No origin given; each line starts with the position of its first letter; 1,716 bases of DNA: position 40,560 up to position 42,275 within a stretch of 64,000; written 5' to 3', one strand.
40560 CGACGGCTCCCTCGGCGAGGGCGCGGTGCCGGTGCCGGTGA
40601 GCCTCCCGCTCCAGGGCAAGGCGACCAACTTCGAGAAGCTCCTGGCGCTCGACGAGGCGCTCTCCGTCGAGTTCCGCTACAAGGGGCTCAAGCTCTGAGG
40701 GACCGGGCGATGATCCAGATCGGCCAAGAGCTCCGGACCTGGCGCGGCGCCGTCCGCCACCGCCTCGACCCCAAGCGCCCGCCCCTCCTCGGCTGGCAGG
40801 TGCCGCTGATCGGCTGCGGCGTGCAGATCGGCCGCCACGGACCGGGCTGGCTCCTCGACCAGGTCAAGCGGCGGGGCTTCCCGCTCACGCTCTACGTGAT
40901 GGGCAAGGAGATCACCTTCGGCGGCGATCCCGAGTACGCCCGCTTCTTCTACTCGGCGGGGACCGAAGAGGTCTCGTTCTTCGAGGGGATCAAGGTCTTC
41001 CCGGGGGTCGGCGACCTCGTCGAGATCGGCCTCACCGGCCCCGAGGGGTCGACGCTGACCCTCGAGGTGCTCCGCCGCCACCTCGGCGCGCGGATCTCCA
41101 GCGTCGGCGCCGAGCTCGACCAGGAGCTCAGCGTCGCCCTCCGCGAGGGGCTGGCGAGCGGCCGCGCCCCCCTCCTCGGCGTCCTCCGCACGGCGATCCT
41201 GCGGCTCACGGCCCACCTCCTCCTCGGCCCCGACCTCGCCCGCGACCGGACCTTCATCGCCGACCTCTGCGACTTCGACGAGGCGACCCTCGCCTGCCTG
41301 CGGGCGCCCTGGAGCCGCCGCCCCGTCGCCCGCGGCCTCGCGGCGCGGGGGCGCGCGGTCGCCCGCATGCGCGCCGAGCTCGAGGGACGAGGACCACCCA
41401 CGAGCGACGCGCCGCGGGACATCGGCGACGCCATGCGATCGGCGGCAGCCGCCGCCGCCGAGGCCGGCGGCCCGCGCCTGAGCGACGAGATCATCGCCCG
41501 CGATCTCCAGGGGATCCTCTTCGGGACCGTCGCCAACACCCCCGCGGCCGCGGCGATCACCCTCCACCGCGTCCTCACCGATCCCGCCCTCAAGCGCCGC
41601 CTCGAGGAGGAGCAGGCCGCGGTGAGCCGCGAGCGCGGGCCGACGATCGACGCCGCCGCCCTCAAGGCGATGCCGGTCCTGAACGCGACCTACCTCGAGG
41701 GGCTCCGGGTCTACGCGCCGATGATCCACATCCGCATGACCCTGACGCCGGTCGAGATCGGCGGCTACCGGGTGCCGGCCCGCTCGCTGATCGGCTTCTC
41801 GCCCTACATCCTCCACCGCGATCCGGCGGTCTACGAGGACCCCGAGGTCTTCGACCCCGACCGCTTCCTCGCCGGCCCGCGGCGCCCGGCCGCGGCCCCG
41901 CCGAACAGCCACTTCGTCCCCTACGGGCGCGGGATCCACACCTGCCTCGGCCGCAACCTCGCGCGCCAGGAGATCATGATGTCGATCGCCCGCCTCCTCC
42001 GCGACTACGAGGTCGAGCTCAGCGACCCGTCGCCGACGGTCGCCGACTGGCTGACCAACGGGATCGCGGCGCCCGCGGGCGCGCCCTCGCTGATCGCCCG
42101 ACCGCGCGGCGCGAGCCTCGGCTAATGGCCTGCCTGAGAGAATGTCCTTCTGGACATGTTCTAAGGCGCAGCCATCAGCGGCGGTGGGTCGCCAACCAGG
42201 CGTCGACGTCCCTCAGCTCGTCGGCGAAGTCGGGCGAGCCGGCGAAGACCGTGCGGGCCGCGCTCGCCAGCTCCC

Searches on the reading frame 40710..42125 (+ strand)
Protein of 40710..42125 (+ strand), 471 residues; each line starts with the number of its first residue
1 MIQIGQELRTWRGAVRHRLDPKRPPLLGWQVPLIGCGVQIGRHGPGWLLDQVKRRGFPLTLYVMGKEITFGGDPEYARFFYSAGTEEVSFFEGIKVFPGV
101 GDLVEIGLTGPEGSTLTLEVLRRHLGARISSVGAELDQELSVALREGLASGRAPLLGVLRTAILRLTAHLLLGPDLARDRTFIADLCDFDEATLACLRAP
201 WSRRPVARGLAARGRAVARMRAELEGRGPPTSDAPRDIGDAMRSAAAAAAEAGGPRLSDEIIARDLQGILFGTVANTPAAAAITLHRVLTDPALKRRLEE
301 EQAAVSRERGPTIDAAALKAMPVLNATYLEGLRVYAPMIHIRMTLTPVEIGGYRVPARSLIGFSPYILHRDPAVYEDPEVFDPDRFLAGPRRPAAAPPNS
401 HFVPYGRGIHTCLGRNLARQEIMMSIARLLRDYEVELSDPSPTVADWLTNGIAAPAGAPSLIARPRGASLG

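Call 6: search_protein_families(library=pfam, proteins=[window:40710-42125:+], max_evalue=0.01)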
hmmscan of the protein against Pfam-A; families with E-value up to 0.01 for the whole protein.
window:40710-42125:+ (471 aa): 1 family
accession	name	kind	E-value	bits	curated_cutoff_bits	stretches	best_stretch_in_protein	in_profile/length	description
PF00067.27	p450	-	1.2e-40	140.1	22.8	1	232-439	235-438/462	Cytochrome P450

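Call 7: search_protein_families(library=ncbifam, proteins=[window:40710-42125:+], max_evalue=0.01)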
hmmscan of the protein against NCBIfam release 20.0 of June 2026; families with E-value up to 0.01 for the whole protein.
window:40710-42125:+ (471 aa): 6 families
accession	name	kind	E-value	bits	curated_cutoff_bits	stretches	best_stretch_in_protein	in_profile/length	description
NF050147.1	aminopyruv_ApyO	equivalog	9.8e-30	103.6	525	1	121-465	95-423/444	RiPP biosynthesis cytochrome P450 ApyO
NF045812.1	PentlenOxigase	equivalog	1.3e-19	70.5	800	1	241-436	221-412/444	pentalenene oxygenase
NF051859.1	AlbFlvMonOxTrpSyn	equivalog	1.3e-19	70.2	700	1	246-437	245-431/457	bifunctional albaflavenone monooxygenase/terpene synthase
TIGR04538.1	P450_cycloAA_1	subfamily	1.6e-09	37.1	500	1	323-430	257-363/395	cytochrome P450, cyclodipeptide synthase-associated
NF041177.1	Cyp119_Thmprot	equivalog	4.5e-06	25.7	680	1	331-434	249-341/368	cytochrome P450 Cyp119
TIGR04458.1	CYP450_TxtE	equivalog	4.6e-05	22.2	500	1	340-431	293-373/403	4-nitrotryptophan synthase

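Call 36: search_solved_structures(query=window:40710-42125:+, max_evalue=0.00001)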
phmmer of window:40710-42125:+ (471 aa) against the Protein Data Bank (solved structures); distinct sequences matched with E-value up to 0.00001: 272 (the best 60 are shown).
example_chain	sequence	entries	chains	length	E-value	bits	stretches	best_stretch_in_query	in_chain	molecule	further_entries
7wzl_A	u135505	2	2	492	3.7e-22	82.3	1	137-438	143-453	Putative cytochrome P450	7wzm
9bat_A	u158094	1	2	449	1.1e-21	80.7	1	22-443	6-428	Lanosterol 14-alpha demethylase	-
5tl8_A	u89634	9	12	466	4.3e-21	78.8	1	22-442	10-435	Protein CYP51 | CYP51, sterol 14alpha-demethylase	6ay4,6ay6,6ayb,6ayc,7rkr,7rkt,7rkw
3l4d_A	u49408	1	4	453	3.7e-20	75.7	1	22-443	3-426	Sterol 14-alpha demethylase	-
6uez_A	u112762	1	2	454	7e-19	71.5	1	22-444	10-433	Lanosterol 14-alpha demethylase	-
8sbi_A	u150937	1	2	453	7.1e-19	71.5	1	22-444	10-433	Lanosterol 14-alpha demethylase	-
8ss0_A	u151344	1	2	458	7.2e-19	71.4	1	22-444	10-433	Lanosterol 14-alpha demethylase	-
6q2c_A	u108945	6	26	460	1.2e-18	70.7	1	21-443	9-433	Obtusifoliol 14alphademethylase | Obtusifoliol 14alphademethylase, putative | sterol 14a-demethylase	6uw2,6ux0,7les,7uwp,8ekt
3jus_A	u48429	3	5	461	1.3e-18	70.6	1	22-444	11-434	Lanosterol 14-alpha demethylase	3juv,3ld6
8yqo_A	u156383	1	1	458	1.4e-18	70.4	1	22-444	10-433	Lanosterol 14-alpha demethylase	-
4uhl_A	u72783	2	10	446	2.2e-18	69.8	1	22-444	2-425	STEROL 14-ALPHA DEMETHYLASE | Lanosterol 14-alpha demethylase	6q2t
4r1z_A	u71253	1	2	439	3.4e-18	69.2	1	257-442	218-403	Cyp17a1 protein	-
1x8v_A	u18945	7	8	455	4.3e-18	68.9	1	126-443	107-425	Cytochrome P450 51 | STEROL 14ALPHA-DEMETHYLASE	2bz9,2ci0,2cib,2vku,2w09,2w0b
1u13_A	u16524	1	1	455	4.4e-18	68.8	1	126-443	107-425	Cytochrome P450 51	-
6b82_A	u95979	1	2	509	4.6e-18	68.8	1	257-442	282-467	Cytochrome P450, family 17, subfamily A, polypeptide 1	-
2w0a_A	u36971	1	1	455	4.7e-18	68.8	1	206-443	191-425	CYTOCHROME P450 51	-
1e9x_A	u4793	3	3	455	4.8e-18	68.7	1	205-443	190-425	CYTOCHROME P450 51-LIKE RV0764C | CYTOCHROME P450 51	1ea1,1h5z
7jj1_A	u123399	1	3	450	1.2e-17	67.3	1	139-462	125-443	Cytochrome P450 51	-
6mi0_A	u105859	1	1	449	1.5e-17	67.1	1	139-462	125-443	Cytochrome P450 51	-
6mcw_A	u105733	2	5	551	1.8e-17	66.8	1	248-463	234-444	Cytochrome P450 51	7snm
7tef_A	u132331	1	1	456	7.3e-17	64.8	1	209-443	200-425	Cytochrome P450 51B1 Cyp51B1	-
4r20_A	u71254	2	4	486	7.4e-17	64.8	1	224-435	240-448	Cytochrome P450 family 17 polypeptide 2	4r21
5veu_A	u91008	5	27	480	1.4e-16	63.9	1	257-436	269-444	Cytochrome P450 3A5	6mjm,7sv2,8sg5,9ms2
7lad_A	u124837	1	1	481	1.4e-16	63.9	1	257-436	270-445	Cytochrome P450 3A5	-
2ve3_A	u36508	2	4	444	1.7e-16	63.6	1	215-435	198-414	PUTATIVE CYTOCHROME P450 120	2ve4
9wat_A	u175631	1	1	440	2.7e-16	62.9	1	25-449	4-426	Cytochrome P450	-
2hi4_A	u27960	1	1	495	4.5e-16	62.2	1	235-439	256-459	Cytochrome P450 1A2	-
3dax_A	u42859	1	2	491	5.7e-16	61.9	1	293-439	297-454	Cytochrome P450 7A1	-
6m7x_A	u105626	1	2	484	3.9e-15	59.1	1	256-437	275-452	Cytochrome P450 11B1, mitochondrial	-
7e7f_A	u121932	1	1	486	3.9e-15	59.1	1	256-437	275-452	Cytochrome P450 11B1, mitochondrial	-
4d6z_A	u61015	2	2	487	5.4e-15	58.7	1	244-435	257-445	CYTOCHROME P450 3A4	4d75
5vcd_A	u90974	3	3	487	1.1e-14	57.6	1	257-440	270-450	Cytochrome P450 3A4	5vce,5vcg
4zgx_A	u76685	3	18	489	1.2e-14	57.5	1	257-437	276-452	Cytochrome P450 11B2, mitochondrial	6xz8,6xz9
4dvq_A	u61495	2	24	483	1.2e-14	57.5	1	257-437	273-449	Cytochrome P450 11B2, mitochondrial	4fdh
7m8v_A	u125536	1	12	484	1.2e-14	57.5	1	257-437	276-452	Cytochrome P450 11B2, mitochondrial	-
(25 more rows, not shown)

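Call 63: find_homologous_proteins(query=window:40710-42125:+)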
Query window:40710-42125:+ (471 aa): 90 proteins with E <= 0.001 among 8000 candidates.
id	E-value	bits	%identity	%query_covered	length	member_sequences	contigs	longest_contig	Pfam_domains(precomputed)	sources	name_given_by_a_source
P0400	0.0e+0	1044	100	100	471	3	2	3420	PF00067.28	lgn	-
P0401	5.5e-157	542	55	98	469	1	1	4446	PF00067.28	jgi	-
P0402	4.3e-156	539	53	99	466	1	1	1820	PF00067.28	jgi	jgi:sterol 14-demethylase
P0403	5.8e-154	532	54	99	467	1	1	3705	PF00067.28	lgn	-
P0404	2.6e-153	530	55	98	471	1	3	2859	PF00067.28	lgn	-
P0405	1.1e-152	528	51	99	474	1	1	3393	PF00067.28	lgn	-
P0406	4.6e-151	522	54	99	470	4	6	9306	PF00067.28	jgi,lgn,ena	jgi:cytochrome P450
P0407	2.0e-147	510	53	98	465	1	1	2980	PF00067.28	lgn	-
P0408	3.2e-147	510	52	98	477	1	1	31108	PF00067.28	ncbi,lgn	-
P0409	1.2e-146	508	53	96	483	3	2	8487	PF00067.28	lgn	-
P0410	8.3e-144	498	51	96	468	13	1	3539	PF00067.28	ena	-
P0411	1.6e-141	491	51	99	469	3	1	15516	PF00067.28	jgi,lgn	jgi:cytochrome P450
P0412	8.2e-141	488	50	99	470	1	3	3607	PF00067.28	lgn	-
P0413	6.5e-138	479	51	98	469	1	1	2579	PF00067.28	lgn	-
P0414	3.2e-137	477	50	99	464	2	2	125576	PF00067.28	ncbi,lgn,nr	ncbi:MAG: cytochrome P450 [Myxococcales bacterium]|nr:cytochrome P450 [Myxococcales bacterium]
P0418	1.3e-94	336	43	92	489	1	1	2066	PF00067.28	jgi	jgi:cytochrome P450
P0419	9.6e-21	93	34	41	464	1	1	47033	PF00067.28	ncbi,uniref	ncbi:cytochrome P450 [Saccharopolyspora sp. NPDC000359]|uniref:cytochrome P450 n=1 Tax=Saccharopolys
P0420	4.6e-18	84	30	51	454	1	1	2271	PF00067.28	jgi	jgi:cytochrome P450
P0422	6.2e-18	83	32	45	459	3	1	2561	PF00067.28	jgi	jgi:cytochrome P450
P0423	8.2e-18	83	31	45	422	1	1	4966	PF00067.28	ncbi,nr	ncbi:MAG: cytochrome P450, partial [Proteobacteria bacterium]|nr:cytochrome P450 [Pseudomonadota bac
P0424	4.0e-17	81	30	45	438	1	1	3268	PF00067.28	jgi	jgi:cytochrome P450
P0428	3.3e-16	78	31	41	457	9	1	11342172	PF00067.28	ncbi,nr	ncbi:cytochrome P450 [Streptosporangium sp. 'caverna']|nr:cytochrome P450 [Streptosporangium sp. 'ca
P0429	3.5e-16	78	35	41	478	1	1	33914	PF00067.28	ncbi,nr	ncbi:MAG: cytochrome P450 [Candidatus Competibacteraceae bacterium]|nr:cytochrome P450 [Candidatus C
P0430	4.5e-16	77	31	46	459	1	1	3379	PF00067.28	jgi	jgi:cytochrome P450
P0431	4.7e-16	77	27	67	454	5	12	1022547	PF00067.28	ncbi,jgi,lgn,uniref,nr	ncbi:cytochrome P450 [Rhodococcus sp. MSC1_016]|jgi:cytochrome P450|uniref:cytochrome P450 n=1 Tax=R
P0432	8.4e-16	76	29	44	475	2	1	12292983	PF00067.28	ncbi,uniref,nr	ncbi:cytochrome P450 [Streptomyces umbrinus]|uniref:cytochrome P450 n=1 Tax=Streptomyces umbrinus Ta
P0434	1.2e-15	76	30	44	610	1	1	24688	PF00067.28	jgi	jgi:cytochrome P450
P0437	2.4e-15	75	25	66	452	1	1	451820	PF00067.28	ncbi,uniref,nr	ncbi:cytochrome P450 [Streptomyces sp. NK08204]|uniref:cytochrome P450 n=1 Tax=Streptomyces sp. NK08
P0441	1.1e-14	73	29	49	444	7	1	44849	PF00067.28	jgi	jgi:cytochrome P450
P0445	2.8e-14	71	31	42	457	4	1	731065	PF00067.28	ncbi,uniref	ncbi:cytochrome P450 [Embleya sp. NPDC008237]|uniref:cytochrome P450 n=1 Tax=Embleya sp. NPDC008237 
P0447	3.4e-14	71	29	44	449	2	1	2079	PF00067.28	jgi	jgi:cytochrome P450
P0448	5.5e-14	70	26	71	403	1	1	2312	PF00067.28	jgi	jgi:cytochrome P450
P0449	7.8e-14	70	27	61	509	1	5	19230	PF00067.28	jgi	jgi:cytochrome P450 / NADPH-cytochrome P450 reductase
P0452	1.6e-13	69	31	42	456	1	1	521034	PF00067.28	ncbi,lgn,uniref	ncbi:cytochrome P450 [Streptomyces sp. NPDC093252]|uniref:cytochrome P450 n=1 Tax=Streptomyces sp. N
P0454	1.9e-13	69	30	46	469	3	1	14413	PF00067.28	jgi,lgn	jgi:cytochrome P450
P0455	4.3e-13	67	31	41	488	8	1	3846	PF00067.28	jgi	jgi:cytochrome P450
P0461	1.5e-12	66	29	42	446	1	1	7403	PF00067.28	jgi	jgi:cytochrome P450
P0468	1.7e-11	62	29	46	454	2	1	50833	PF00067.28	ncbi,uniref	ncbi:cytochrome P450 [Streptomyces sp.]|uniref:cytochrome P450 n=1 Tax=Streptomyces sp. TaxID=1931 R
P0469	1.7e-11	62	28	76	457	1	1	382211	PF00067.28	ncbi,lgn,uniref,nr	ncbi:cytochrome P450 [Streptomyces yaizuensis]|uniref:Cytochrome P450 n=1 Tax=Streptomyces yaizuensi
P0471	2.9e-11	61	32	40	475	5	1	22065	PF00067.28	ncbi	ncbi:MAG: cytochrome P450 [Polyangiales bacterium]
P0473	8.6e-11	60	29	42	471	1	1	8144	PF00067.28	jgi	jgi:cytochrome P450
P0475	2.8e-10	58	29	38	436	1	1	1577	PF00067.28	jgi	jgi:cytochrome P450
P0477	4.0e-10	58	33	34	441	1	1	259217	PF00067.28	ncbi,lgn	ncbi:cytochrome P450 [Streptomyces sp. NPDC002851]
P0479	8.8e-9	53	33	38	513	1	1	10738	PF00067.28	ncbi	ncbi:MAG: cytochrome P450 [Geminicoccaceae bacterium]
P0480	2.7e-8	51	31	31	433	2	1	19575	PF00067.28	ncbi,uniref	ncbi:cytochrome P450 [Streptomyces sp. NPDC013455]|uniref:cytochrome P450 n=1 Tax=Streptomyces sp. N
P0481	5.6e-8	50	28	39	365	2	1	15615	PF00067.28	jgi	jgi:cytochrome P450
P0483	1.6e-7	49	29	40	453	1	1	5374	PF00067.28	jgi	jgi:cytochrome P450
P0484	2.4e-7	48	28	40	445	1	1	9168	PF00067.28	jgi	jgi:cytochrome P450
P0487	2.1e-6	45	28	51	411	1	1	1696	PF00067.28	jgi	jgi:cytochrome P450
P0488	2.5e-6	45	27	42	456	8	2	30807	PF00067.28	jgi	jgi:cytochrome P450 family 135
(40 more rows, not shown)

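Call 64: find_encoding_contigs(protein=P0414, flank=8000, max_places=1)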
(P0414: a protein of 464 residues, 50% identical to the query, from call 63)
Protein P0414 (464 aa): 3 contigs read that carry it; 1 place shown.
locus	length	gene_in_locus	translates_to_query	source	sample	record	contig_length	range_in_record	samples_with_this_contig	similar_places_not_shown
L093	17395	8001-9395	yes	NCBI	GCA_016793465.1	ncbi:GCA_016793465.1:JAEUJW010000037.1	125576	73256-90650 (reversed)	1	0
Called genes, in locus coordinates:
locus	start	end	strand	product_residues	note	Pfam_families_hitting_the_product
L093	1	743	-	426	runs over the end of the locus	PF13948:DUF4215 (weak)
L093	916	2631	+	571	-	PF17517:IgGFc_binding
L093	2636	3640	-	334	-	PF00248:Aldo_ket_red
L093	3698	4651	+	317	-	PF00126:HTH_1, PF03466:LysR_substrate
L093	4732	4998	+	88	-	-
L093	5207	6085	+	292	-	-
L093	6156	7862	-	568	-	PF10092:DUF2330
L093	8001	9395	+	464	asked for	PF00067:p450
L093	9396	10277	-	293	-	-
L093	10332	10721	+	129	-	PF02537:CRCB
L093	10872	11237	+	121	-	-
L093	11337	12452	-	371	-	PF01098:FTSW_RODA_SPOVE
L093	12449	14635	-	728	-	PF03717:PBP_dimer, PF00905:Transpeptidase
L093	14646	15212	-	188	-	-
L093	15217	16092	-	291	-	PF04085:MreC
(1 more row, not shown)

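Call 65: find_encoding_contigs(protein=P0408, flank=8000, max_places=1)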
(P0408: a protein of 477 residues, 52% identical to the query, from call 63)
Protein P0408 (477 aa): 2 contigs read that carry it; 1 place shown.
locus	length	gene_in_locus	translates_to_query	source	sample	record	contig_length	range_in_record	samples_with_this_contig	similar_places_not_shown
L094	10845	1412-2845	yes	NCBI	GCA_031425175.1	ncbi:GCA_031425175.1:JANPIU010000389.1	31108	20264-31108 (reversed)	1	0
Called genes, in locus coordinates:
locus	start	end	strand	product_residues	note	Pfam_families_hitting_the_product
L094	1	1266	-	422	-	?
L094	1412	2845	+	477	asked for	PF00067:p450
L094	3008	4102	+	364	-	-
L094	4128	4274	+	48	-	-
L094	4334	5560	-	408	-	PF00067:p450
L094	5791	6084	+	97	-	-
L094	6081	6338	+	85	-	-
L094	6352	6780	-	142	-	-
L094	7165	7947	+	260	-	PF01036:Bac_rhodopsin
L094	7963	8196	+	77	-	-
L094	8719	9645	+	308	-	PF15461:BCD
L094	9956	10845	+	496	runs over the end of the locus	PF02463:SMC_N (faint), PF03193:RsgA_GTPase (faint), PF13175:AAA_15 (faint), PF13476:AAA_23 (faint), PF13555:AAA_29 (faint), PF13604:AAA_30 (faint), PF00005:ABC_tran, PF00005:ABC_tran, +9 more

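Call 97: search_protein_families(library=padloc, proteins=[window:40710-42122:+], max_evalue=0.01)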
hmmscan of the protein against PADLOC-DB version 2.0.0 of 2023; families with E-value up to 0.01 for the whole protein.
window:40710-42122:+ (471 aa): 0 families
